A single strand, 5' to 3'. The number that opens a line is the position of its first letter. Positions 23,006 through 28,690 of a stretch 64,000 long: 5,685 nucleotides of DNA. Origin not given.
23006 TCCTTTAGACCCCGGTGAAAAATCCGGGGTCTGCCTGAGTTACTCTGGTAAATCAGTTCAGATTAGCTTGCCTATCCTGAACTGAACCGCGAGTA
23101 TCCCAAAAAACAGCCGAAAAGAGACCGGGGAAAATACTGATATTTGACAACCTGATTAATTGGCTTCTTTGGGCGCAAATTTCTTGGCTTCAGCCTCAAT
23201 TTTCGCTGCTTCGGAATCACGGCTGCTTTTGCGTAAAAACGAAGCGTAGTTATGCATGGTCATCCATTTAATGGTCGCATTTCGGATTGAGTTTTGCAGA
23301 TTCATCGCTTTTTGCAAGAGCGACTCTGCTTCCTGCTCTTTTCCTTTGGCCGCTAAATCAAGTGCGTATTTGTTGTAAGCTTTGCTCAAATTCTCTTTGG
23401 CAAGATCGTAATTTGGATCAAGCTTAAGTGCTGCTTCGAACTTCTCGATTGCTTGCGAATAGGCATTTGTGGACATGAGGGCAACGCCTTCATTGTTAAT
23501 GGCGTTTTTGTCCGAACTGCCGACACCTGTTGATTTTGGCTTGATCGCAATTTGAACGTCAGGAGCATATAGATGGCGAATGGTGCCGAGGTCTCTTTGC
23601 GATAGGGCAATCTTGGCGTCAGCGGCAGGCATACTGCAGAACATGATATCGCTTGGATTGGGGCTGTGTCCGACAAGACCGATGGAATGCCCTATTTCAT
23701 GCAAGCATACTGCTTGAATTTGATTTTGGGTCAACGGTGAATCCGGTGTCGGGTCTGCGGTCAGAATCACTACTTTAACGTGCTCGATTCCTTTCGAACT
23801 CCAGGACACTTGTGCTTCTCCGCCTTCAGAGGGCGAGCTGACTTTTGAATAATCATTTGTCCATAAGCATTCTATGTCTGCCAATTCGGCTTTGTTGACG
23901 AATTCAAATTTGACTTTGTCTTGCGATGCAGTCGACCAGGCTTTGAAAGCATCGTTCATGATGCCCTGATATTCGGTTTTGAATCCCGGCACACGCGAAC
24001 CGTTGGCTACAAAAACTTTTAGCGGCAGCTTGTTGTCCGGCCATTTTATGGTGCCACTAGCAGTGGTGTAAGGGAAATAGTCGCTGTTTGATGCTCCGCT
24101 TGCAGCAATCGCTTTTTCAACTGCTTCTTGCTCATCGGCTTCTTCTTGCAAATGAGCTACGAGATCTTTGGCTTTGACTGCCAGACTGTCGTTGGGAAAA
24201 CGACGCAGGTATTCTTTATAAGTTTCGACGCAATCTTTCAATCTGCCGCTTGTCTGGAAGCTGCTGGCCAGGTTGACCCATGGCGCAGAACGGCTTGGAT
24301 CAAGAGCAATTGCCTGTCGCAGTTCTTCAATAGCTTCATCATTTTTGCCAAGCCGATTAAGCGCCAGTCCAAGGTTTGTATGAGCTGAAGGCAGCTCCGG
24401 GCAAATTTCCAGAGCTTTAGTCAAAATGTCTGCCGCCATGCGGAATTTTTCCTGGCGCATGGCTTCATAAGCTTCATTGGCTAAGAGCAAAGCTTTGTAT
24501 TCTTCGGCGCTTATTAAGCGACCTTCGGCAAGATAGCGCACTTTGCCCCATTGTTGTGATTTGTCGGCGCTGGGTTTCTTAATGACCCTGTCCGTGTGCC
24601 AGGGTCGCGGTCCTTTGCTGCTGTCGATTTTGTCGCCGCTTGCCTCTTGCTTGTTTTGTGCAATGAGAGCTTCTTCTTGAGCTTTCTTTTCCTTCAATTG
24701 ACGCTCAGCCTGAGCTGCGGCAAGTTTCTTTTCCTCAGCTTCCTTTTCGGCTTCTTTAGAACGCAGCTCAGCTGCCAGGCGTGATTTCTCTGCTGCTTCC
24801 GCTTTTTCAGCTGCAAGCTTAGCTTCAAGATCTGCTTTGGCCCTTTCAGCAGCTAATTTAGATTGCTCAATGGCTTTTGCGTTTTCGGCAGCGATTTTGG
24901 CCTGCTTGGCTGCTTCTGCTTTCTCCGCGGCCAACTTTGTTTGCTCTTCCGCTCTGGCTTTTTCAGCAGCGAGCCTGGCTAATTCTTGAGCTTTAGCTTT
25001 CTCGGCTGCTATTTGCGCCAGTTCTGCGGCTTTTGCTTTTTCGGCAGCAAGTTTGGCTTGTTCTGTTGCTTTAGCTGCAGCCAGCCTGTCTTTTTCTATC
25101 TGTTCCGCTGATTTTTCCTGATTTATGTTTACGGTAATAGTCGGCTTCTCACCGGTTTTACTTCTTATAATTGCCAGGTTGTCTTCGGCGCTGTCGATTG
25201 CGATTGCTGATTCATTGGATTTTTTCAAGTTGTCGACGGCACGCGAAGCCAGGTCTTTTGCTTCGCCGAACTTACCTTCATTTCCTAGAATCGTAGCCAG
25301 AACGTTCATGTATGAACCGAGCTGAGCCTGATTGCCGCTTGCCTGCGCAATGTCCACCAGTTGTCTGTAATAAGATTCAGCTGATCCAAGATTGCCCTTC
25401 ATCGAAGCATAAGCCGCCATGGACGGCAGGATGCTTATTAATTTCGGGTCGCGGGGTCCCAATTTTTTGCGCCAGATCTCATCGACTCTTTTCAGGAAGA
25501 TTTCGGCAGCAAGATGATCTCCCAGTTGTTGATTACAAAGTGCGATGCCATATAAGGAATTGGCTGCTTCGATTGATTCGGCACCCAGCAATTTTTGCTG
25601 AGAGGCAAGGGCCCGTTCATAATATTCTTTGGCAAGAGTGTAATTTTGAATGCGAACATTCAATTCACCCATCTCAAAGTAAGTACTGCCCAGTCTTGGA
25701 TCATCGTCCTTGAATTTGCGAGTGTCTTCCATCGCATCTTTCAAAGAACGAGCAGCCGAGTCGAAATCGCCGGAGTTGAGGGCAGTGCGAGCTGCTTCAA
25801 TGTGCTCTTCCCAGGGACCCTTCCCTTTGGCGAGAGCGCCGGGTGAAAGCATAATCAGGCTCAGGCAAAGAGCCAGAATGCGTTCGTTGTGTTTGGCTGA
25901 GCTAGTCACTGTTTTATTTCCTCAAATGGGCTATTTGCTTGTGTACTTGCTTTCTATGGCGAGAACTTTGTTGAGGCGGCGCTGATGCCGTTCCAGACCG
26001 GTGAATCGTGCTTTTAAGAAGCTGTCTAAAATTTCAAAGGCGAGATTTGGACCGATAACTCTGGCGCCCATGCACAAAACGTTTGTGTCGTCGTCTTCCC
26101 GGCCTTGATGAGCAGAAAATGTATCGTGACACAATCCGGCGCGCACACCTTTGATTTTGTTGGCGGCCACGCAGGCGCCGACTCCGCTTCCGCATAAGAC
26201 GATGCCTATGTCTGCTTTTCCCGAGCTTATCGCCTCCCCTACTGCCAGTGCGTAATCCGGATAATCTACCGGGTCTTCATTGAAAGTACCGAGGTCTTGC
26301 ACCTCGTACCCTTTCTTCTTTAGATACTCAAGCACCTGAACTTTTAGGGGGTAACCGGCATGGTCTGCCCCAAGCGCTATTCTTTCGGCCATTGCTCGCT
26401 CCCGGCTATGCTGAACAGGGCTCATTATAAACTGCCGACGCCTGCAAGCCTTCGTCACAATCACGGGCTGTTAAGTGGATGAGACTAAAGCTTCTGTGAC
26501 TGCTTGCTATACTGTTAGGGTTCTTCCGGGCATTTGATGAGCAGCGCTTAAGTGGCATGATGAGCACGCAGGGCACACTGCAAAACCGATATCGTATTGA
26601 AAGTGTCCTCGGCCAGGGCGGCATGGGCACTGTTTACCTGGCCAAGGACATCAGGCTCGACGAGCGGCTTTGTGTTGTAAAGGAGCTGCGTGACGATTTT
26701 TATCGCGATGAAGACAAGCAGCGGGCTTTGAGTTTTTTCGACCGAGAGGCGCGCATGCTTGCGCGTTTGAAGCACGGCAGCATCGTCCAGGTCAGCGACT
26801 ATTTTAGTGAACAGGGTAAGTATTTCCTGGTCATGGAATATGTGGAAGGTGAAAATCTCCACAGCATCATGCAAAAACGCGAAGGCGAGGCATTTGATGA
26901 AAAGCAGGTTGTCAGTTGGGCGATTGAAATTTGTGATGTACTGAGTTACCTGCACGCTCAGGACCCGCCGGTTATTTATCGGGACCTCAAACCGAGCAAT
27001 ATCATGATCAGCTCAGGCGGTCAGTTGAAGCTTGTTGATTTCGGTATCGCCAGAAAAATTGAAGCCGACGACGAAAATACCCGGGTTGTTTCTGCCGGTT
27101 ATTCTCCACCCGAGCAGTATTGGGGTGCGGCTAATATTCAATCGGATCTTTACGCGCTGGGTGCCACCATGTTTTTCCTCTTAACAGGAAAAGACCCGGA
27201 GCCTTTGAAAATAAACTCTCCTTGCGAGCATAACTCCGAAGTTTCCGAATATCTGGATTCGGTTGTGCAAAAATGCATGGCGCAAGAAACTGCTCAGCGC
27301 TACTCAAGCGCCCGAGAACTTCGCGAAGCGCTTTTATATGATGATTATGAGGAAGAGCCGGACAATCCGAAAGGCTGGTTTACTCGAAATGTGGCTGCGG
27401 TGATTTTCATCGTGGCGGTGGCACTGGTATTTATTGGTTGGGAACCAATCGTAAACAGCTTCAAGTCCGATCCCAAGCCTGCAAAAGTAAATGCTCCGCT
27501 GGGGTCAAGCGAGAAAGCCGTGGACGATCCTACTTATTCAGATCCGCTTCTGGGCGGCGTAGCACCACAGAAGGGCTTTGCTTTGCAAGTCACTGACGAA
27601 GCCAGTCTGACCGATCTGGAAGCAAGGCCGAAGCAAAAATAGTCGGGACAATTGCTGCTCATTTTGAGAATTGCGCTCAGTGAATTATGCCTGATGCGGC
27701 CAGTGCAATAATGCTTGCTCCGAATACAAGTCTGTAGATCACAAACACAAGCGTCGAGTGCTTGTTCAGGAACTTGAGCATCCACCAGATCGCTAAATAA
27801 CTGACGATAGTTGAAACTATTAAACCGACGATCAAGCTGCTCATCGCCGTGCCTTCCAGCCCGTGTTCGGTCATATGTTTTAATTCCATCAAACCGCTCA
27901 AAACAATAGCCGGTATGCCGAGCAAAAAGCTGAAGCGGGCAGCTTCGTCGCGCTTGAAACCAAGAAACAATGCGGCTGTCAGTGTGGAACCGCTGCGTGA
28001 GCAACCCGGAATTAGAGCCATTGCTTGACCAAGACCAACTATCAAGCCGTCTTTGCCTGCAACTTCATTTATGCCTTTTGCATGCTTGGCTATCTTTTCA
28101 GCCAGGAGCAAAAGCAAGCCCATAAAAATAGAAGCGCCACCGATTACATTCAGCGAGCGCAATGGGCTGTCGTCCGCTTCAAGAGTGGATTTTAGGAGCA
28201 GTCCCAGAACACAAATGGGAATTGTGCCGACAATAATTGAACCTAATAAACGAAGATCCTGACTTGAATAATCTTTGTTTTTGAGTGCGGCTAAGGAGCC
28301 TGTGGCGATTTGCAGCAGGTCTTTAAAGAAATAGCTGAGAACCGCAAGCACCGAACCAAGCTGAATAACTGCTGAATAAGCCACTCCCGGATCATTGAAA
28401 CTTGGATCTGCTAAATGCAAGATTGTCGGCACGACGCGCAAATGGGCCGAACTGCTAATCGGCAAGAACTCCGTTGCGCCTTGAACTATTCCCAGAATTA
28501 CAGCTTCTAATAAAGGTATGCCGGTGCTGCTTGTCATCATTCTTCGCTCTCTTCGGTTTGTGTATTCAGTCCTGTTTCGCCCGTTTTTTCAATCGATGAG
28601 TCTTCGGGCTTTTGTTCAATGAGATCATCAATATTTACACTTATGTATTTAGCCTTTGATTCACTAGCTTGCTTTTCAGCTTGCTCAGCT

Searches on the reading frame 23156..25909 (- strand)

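Call 4: search_protein_families(library=pfam, proteins=[window:23156-25909:-], max_evalue=1)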
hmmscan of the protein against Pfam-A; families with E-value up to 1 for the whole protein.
window:23156-25909:- (917 aa): 19 families
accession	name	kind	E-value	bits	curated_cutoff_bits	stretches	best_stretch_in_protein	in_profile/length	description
PF13424.12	TPR_12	-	4.3e-31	107.4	30.1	7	75-142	4-71/77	Tetratricopeptide repeat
PF07719.23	TPR_2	-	8.4e-27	91.5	27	4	803-834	3-34/34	Tetratricopeptide repeat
PF13181.12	TPR_8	-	1.3e-20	72.2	25.7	3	508-539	2-33/34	Tetratricopeptide repeat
PF00515.34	TPR_1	-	6.7e-20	70.5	27.8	4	508-539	2-33/34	Tetratricopeptide repeat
PF13414.12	TPR_11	-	3.9e-17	62.1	26.8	3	514-552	1-39/42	TPR repeat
PF00413.30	Peptidase_M10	-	1.2e-12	48.4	24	1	644-782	20-159/159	Matrixin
PF24885.1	TPR_NPHP3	-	1.4e-10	41.4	100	2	50-148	116-215/239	Nephrocystin-3 TPR domain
PF13374.12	TPR_10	-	2.2e-10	40.6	27.5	2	88-113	16-41/42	Tetratricopeptide repeat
PF13428.12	TPR_14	-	3.8e-10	39.9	23.5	2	509-548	3-42/44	Tetratricopeptide repeat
PF13176.12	TPR_7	-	1.4e-09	37.8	27.9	1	509-539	1-33/36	Tetratricopeptide repeat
PF13431.12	TPR_17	-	6.1e-08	32.8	24.4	1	496-528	2-34/34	Tetratricopeptide repeat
PF13432.12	TPR_16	-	1.5e-07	32.1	32.7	3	479-539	3-63/65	Tetratricopeptide repeat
PF14559.12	TPR_19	-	1.7e-07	31.9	25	3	521-578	5-62/68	Tetratricopeptide repeat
PF13371.12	TPR_9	-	4e-07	30.4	35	1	483-540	5-62/73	Tetratricopeptide repeat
PF13174.12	TPR_6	-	1.4e-06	29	26.3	1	512-538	5-31/33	Tetratricopeptide repeat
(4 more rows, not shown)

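Call 5: search_protein_families(library=ncbifam, proteins=[window:23156-25909:-], max_evalue=1)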
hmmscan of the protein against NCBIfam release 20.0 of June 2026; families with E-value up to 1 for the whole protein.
window:23156-25909:- (917 aa): 12 families
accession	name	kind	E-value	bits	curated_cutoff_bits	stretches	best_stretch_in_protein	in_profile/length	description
TIGR02521.1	type_IV_pilW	equivalog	1.1e-14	54.6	154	4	480-539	38-97/234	type IV pilus biogenesis/stability protein PilW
NF040959.1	MamA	equivalog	2.9e-14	53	200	3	483-565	115-197/204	magnetosome protein MamA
TIGR02917.1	PEP_TPR_lipo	equivalog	8.3e-11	40.5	312.2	4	466-597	356-485/899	XrtA/PEP-CTERM system TPR-repeat protein PrsT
NF040586.1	FxSxx_TPR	equivalog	1.2e-08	33.9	300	2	46-327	527-811/830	FxSxx-COOH system tetratricopeptide repeat protein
NF033758.1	gliding_GltE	equivalog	1.8e-07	30.5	225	1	497-602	76-179/411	adventurous gliding motility TPR repeat lipoprotein GltE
NF008391.2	PRK11189.1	equivalog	3.9e-07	29.9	250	2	496-596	88-185/297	lipoprotein NlpI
NF047558.1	TPR_END_plus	domain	2.7e-05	24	32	1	509-550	1-41/56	TPR end-of-group domain-containing protein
NF002725.1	PRK02603.1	equivalog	4.1e-05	23.6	143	2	804-888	75-160/173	photosystem I assembly protein Ycf3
NF033762.1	social_mot_Tgl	equivalog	4.1e-05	23.1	225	2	483-574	41-133/252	social motility TPR repeat lipoprotein Tgl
NF041905.1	MXAN_2677_2678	equivalog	0.0003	19.9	250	1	729-763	182-215/283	myxosortase-dependent metalloprotease, MXAN_2677/MXAN_2678 family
NF033823.0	archmetzin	subfamily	0.003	17.5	145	1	721-764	112-154/170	archaemetzincin family Zn-dependent metalloprotease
NF033920.0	C39_PA2778_fam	equivalog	0.019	14.4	150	2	469-538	189-255/255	PA2778 family cysteine peptidase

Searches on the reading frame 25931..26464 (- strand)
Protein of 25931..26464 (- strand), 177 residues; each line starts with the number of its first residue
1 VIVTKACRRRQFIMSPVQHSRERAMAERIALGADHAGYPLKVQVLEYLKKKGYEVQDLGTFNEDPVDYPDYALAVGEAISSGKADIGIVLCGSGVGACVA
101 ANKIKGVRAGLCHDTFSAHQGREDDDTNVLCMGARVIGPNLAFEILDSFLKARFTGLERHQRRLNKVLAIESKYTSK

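Call 9: search_protein_families(library=pfam, proteins=[window:25931-26464:-], max_evalue=0.001)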
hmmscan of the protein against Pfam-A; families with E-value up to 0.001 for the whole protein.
window:25931-26464:- (177 aa): 1 family
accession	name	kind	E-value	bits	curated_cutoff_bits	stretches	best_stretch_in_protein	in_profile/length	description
PF02502.23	LacAB_rpiB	-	1.7e-55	187.2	24.7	1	29-167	1-138/138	Ribose/Galactose Isomerase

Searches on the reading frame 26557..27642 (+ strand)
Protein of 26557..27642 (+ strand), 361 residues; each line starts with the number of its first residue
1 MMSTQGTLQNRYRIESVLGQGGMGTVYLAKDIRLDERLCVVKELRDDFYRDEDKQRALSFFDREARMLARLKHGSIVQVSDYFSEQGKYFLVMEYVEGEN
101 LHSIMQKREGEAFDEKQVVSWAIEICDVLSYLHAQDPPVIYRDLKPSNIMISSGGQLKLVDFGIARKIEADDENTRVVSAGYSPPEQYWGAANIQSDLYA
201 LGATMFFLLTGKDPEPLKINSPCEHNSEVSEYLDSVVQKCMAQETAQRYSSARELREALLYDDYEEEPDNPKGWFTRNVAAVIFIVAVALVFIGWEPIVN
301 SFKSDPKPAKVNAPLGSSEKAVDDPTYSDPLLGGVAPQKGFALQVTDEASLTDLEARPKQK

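Call 9: search_protein_families(library=pfam, proteins=[window:26557-27642:+], max_evalue=0.001)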
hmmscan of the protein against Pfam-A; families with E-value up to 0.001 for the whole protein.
window:26557-27642:+ (361 aa): 4 families
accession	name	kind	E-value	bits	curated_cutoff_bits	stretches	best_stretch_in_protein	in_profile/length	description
PF00069.31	Pkinase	-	3.1e-45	155.1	31.7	1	12-252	1-255/263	Protein kinase domain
PF07714.23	PK_Tyr_Ser-Thr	-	1.7e-29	103.4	23.1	1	14-248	3-248/258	Protein tyrosine and serine/threonine kinase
PF03109.22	ABC1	-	9.6e-08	31.9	22.9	1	87-172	141-221/244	ABC1 atypical kinase-like domain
PF01636.29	APH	-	6.1e-07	29.9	23.2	1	54-138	30-113/239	Phosphotransferase enzyme family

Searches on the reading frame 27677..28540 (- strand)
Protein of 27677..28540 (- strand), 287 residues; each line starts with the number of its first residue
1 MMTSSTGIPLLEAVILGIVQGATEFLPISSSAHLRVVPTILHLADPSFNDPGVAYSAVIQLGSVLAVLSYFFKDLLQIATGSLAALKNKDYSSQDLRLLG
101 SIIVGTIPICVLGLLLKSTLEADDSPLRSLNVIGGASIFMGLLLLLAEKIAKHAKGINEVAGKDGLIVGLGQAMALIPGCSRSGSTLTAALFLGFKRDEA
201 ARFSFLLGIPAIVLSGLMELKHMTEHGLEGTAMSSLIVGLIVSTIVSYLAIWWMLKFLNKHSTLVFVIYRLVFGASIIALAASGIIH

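Call 9: search_protein_families(library=pfam, proteins=[window:27677-28540:-], max_evalue=0.001)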
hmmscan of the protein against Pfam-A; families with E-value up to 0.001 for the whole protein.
window:27677-28540:- (287 aa): 1 family
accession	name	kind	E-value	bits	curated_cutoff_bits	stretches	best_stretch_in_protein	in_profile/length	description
PF02673.24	BacA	-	1.3e-79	268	33.4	1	13-275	1-256/257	Bacitracin resistance protein BacA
